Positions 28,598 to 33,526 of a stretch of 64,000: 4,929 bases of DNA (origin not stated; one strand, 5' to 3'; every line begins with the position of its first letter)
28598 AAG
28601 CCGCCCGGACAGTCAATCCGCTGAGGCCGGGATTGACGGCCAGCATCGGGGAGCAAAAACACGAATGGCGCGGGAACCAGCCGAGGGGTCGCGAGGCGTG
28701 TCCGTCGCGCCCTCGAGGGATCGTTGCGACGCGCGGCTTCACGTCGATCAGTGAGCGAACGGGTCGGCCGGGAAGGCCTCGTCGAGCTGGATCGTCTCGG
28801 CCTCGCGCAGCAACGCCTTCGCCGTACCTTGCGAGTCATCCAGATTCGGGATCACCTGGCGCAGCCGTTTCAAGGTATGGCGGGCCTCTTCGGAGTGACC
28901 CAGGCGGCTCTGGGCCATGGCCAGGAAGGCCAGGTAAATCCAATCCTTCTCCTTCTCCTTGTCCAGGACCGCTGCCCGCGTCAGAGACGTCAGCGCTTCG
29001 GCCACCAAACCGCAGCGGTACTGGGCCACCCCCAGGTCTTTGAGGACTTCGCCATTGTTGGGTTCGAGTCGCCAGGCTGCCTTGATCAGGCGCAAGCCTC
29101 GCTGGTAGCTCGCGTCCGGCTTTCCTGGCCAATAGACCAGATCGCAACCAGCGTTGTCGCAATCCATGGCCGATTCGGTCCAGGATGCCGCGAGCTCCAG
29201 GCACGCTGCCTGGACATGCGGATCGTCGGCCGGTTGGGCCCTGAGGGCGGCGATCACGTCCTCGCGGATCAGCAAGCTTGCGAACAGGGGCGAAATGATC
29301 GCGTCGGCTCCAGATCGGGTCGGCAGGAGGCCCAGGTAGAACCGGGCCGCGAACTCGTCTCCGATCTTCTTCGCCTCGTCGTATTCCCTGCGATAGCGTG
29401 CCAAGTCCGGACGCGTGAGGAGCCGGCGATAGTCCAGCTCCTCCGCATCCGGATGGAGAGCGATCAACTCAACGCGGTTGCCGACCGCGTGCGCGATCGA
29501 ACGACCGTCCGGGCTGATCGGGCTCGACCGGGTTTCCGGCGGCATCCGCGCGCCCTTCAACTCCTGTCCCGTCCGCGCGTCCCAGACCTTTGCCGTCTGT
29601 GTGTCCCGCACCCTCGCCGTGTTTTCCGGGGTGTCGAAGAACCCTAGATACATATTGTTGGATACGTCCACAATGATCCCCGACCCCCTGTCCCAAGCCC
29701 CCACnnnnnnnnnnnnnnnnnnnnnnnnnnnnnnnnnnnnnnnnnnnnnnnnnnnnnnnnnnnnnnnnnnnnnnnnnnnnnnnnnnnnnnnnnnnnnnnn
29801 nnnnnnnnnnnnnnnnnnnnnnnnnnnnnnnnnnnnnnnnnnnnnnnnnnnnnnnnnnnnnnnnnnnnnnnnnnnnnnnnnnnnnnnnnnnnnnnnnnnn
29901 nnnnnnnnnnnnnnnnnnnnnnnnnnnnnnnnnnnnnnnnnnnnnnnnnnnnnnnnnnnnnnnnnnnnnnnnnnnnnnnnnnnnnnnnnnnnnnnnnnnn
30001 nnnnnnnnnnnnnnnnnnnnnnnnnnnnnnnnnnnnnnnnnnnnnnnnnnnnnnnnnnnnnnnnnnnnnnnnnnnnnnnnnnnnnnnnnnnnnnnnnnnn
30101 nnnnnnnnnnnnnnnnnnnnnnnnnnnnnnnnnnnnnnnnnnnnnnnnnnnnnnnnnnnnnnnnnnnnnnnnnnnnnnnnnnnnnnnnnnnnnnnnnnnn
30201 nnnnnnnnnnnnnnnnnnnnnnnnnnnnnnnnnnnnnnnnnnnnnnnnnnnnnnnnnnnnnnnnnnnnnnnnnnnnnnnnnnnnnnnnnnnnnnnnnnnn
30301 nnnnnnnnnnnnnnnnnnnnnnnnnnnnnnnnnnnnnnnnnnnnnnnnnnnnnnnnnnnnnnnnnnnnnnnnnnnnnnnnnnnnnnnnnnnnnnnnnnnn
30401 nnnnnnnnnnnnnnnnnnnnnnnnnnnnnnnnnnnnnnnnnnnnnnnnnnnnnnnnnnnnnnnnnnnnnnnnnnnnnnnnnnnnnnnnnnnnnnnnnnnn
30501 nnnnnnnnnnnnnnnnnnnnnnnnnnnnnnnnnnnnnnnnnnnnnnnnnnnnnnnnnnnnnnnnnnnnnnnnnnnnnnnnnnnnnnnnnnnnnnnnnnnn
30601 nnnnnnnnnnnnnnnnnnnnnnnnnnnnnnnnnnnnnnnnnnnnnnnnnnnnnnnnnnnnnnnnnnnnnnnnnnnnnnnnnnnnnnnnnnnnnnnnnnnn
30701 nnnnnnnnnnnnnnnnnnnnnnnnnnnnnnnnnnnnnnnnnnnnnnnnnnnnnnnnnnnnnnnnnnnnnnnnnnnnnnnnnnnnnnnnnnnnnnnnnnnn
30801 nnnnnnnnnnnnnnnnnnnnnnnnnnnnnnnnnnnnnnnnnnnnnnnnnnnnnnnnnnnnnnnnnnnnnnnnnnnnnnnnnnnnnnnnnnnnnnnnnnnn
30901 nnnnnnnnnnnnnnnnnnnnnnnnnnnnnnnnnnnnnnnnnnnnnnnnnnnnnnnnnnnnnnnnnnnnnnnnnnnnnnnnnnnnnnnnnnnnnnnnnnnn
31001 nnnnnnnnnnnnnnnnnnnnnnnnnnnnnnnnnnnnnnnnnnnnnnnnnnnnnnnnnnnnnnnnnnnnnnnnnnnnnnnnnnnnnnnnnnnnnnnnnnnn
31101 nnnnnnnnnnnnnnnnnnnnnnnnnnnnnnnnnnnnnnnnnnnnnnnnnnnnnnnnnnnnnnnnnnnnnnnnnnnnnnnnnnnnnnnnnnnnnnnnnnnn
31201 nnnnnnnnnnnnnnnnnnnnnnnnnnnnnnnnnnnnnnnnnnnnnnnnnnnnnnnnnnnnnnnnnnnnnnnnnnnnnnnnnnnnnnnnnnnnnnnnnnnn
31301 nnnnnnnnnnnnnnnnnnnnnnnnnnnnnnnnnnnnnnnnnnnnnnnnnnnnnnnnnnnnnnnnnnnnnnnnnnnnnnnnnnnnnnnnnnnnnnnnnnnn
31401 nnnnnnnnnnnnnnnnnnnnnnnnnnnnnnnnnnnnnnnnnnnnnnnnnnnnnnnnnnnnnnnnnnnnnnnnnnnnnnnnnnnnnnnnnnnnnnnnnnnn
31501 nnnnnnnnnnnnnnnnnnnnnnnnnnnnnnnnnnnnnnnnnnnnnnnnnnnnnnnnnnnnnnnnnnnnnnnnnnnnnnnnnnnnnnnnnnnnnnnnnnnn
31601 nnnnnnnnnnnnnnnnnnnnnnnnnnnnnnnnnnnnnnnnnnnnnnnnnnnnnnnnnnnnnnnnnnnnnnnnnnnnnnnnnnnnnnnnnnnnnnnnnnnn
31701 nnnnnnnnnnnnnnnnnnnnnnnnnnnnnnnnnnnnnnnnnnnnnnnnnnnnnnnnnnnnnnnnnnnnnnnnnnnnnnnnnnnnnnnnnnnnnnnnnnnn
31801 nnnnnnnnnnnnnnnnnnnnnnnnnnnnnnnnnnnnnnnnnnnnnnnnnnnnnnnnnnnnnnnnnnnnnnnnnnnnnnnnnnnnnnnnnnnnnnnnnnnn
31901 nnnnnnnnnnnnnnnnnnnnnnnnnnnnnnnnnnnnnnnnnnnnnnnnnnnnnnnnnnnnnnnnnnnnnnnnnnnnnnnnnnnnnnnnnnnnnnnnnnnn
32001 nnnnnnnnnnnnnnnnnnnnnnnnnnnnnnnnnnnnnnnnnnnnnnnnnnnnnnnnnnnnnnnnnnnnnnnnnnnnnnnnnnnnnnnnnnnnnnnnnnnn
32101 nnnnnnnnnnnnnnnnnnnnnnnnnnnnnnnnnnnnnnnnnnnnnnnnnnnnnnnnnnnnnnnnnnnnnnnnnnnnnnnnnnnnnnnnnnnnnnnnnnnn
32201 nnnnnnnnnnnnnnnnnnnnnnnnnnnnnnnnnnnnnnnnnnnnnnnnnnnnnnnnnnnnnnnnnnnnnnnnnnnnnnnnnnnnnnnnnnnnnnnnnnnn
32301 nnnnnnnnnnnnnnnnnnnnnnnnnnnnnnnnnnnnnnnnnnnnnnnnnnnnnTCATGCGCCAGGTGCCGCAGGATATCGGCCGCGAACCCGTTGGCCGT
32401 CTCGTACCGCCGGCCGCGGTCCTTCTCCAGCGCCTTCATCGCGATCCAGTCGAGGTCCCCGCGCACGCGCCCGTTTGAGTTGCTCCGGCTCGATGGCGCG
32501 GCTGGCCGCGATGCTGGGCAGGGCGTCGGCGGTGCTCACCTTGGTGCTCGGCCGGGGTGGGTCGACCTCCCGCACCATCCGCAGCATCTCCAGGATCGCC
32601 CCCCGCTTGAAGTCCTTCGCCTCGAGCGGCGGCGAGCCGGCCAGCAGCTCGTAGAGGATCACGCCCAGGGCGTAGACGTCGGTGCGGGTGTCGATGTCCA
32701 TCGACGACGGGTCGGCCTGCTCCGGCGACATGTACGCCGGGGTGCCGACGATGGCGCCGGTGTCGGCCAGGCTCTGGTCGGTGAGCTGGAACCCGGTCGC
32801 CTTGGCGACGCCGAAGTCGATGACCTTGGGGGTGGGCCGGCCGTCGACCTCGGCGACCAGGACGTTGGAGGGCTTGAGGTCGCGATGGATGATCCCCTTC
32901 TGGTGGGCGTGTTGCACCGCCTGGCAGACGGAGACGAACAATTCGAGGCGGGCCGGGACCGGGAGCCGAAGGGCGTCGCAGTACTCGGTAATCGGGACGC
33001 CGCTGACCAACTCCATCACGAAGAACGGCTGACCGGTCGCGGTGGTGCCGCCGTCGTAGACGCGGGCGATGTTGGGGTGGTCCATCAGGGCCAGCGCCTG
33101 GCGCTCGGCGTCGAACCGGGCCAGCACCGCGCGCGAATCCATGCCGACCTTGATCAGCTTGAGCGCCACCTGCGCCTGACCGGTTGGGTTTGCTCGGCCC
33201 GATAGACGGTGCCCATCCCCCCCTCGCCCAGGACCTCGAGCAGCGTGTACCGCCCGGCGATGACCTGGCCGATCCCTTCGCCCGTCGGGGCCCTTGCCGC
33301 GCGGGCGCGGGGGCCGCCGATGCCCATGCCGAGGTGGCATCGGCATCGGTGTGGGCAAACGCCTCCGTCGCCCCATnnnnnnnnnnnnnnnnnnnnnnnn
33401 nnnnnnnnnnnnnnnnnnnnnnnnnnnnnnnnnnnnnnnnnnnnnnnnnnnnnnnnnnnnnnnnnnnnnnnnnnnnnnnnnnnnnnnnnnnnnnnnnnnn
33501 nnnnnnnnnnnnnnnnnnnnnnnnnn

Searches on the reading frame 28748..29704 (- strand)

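Call 60: search_protein_families(library=pfam, proteins=[window:28748-29704:-], max_evalue=0.001)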
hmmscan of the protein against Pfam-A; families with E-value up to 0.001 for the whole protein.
window:28748-29704:- (318 aa): 2 families
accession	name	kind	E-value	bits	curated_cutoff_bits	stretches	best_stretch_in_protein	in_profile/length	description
PF14559.12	TPR_19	-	1.5e-07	32.1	25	0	200-244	7-51/68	Tetratricopeptide repeat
PF07719.23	TPR_2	-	0.00026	21.3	27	0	219-249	2-32/34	Tetratricopeptide repeat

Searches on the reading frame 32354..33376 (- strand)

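Call 60: search_protein_families(library=pfam, proteins=[window:32354-33376:-], max_evalue=0.001)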
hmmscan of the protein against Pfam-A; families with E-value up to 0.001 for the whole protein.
window:32354-33376:- (340 aa): 5 families
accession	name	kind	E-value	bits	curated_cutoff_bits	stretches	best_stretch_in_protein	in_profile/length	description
PF00069.31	Pkinase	-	4.1e-35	121.9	31.7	1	50-263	8-212/263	Protein kinase domain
PF07714.23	PK_Tyr_Ser-Thr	-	2e-24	86.8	23.1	1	60-268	18-220/258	Protein tyrosine and serine/threonine kinase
PF01636.29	APH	-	7.1e-07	29.7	23.2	0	149-191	156-197/239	Phosphotransferase enzyme family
PF17667.7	Pkinase_fungal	-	0.00015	21.1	24.1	1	128-217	278-361/387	Fungal protein kinase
PF03109.22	ABC1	-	0.00023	20.8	22.9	1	113-194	139-217/244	ABC1 atypical kinase-like domain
